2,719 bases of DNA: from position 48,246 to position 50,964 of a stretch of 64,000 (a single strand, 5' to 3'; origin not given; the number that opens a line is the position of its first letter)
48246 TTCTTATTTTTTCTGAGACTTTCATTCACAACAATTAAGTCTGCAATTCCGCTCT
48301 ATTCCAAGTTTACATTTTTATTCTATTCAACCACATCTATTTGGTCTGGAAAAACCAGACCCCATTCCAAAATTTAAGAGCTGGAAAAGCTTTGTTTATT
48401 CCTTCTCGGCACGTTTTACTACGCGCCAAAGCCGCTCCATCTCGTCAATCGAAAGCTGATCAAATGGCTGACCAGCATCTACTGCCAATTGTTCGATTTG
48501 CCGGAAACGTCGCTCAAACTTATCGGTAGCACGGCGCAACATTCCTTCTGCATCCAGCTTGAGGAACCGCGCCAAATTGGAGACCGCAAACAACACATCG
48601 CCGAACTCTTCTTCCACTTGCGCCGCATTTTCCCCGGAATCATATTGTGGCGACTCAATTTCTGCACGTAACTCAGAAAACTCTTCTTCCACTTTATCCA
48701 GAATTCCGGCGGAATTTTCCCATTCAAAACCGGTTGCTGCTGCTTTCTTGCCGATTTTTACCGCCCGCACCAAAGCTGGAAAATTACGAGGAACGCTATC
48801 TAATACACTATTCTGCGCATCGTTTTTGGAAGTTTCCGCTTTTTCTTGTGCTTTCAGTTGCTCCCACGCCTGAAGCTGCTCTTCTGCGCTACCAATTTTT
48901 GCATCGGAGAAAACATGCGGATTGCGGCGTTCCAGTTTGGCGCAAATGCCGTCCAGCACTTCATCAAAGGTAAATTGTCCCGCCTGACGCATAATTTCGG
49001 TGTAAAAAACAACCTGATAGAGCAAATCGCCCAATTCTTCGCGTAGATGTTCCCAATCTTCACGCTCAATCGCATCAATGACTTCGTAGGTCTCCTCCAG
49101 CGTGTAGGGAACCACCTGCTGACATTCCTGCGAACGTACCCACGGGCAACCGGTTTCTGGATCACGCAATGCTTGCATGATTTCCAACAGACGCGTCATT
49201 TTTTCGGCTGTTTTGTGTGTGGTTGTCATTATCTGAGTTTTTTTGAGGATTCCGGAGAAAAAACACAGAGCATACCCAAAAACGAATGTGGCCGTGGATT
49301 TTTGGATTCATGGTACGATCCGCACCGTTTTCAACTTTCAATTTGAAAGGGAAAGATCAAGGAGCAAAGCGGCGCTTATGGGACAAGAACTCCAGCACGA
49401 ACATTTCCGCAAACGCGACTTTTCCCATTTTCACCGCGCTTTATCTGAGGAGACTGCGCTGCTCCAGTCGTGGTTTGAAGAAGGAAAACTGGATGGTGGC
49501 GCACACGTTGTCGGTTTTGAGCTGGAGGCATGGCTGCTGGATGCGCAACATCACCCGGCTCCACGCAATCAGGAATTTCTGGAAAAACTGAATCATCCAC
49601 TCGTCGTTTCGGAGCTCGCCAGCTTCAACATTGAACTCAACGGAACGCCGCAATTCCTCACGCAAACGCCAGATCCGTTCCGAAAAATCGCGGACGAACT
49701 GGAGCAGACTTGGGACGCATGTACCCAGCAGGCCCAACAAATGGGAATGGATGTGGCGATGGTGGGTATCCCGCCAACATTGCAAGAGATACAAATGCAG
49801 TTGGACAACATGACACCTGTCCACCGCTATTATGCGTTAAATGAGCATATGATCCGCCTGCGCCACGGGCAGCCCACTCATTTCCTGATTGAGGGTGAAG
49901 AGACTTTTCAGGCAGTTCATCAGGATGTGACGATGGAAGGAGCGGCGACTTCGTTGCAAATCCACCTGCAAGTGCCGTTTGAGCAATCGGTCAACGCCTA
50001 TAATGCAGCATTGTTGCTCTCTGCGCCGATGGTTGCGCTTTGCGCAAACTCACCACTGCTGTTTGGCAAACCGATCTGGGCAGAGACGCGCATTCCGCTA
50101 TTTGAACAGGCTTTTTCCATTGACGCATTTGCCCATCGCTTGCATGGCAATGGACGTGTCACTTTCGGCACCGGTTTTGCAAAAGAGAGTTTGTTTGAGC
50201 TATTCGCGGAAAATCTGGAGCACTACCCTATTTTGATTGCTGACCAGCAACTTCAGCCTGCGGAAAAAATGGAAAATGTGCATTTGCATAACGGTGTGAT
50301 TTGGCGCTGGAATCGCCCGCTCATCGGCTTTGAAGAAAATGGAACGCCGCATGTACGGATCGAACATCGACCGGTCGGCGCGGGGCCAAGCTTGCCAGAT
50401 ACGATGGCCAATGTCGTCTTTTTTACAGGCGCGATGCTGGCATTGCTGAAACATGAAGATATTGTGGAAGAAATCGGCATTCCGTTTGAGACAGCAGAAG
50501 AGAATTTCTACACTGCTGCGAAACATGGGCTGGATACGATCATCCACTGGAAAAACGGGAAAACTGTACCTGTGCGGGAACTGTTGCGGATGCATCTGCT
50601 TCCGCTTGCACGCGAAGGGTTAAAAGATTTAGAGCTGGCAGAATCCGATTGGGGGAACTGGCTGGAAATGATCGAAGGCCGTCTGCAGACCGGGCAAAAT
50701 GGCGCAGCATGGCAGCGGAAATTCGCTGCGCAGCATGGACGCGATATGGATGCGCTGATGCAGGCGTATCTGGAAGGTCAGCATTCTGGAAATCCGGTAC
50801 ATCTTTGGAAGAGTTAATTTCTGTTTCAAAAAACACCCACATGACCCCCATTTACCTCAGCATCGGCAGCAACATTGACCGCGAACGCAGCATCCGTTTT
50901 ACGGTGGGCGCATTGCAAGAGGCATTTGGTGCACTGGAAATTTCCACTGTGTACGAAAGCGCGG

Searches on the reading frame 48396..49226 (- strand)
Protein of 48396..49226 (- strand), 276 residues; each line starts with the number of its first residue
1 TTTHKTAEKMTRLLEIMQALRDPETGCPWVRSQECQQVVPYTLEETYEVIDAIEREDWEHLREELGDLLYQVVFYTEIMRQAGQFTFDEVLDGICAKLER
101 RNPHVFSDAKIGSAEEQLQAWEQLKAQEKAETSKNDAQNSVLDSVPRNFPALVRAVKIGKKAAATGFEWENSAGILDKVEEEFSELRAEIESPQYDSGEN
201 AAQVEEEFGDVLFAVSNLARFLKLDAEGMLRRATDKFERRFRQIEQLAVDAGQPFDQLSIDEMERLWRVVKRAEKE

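Call 45: search_protein_families(library=ncbifam, proteins=[window:48396-49226:-], max_evalue=1)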
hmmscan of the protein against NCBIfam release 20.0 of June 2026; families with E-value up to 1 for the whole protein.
window:48396-49226:- (276 aa): 12 families
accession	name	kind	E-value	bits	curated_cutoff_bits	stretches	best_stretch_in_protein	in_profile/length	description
NF007113.1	PRK09562.1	equivalog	2.1e-94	315.9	208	1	10-272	2-250/251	nucleoside triphosphate pyrophosphohydrolase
TIGR00444.1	mazG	subfamily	6.1e-90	301.2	148.3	1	16-271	1-248/248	MazG family protein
NF052436.1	YabN_Meth_PPase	exception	6.9e-86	289.2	525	1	4-271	225-485/486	bifunctional methyltransferase/pyrophosphohydrolase YabN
NF008986.0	PRK12333.1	equivalog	2.8e-46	158.1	292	1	10-238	1-196/204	nucleoside triphosphate pyrophosphohydrolase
NF008989.0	PRK12334.2-1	equivalog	2.5e-38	131.9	494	2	12-167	117-267/328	nucleoside triphosphate pyrophosphohydrolase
NF008991.0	PRK12334.2-3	equivalog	1.8e-35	123.3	696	2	15-170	141-290/454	nucleoside triphosphate pyrophosphohydrolase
NF008990.0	PRK12334.2-2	equivalog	4.3e-35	121.9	884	2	15-169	149-297/436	nucleoside triphosphate pyrophosphohydrolase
NF008988.0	PRK12334.1-4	equivalog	2.7e-34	118.5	501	1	11-197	134-310/335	nucleoside triphosphate pyrophosphohydrolase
NF008987.0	PRK12334.1-1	equivalog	3e-29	102.2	375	1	8-167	85-236/326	nucleoside triphosphate pyrophosphohydrolase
TIGR03188.1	histidine_hisI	equivalog_domain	4.5e-05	23.6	42.7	1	43-74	37-68/84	phosphoribosyl-ATP diphosphatase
NF002747.0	PRK02759.1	equivalog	0.098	12.3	187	1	43-74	154-185/208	bifunctional phosphoribosyl-AMP cyclohydrolase/phosphoribosyl-ATP diphosphatase HisIE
NF052674.1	SAXB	equivalog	0.98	9.9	95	1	153-184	43-74/111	SoxAX-binding protein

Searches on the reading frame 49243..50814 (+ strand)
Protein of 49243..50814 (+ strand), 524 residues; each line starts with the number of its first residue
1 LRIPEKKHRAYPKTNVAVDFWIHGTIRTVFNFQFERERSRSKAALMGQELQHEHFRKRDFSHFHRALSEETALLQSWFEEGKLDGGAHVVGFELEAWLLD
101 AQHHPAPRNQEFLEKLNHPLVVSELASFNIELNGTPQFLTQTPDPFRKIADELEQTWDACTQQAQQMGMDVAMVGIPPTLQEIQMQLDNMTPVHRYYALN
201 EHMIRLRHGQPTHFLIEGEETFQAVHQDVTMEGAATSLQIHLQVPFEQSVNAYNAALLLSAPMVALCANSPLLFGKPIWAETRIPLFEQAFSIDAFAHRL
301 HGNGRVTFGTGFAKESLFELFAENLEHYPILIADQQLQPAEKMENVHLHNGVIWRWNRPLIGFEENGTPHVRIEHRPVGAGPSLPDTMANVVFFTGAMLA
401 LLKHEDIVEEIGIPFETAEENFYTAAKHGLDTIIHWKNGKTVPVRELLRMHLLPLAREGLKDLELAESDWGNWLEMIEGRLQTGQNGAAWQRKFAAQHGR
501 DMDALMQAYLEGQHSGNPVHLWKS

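Call 45: search_protein_families(library=ncbifam, proteins=[window:49243-50814:+], max_evalue=1)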
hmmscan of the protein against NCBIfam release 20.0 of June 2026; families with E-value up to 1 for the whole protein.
window:49243-50814:+ (524 aa): 3 families
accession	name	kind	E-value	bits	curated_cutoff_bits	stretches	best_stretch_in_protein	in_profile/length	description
NF010043.0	PRK13517.1-3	equivalog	5.4e-06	25.5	409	2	90-206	13-128/381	glutamate--cysteine ligase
NF010041.0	PRK13517.1-1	subfamily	1.8e-05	24.1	332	1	89-208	6-121/368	glutamate--cysteine ligase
TIGR03444.1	EgtA_Cys_ligase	equivalog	0.022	13.6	370.8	1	231-286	145-203/390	ergothioneine biosynthesis glutamate--cysteine ligase EgtA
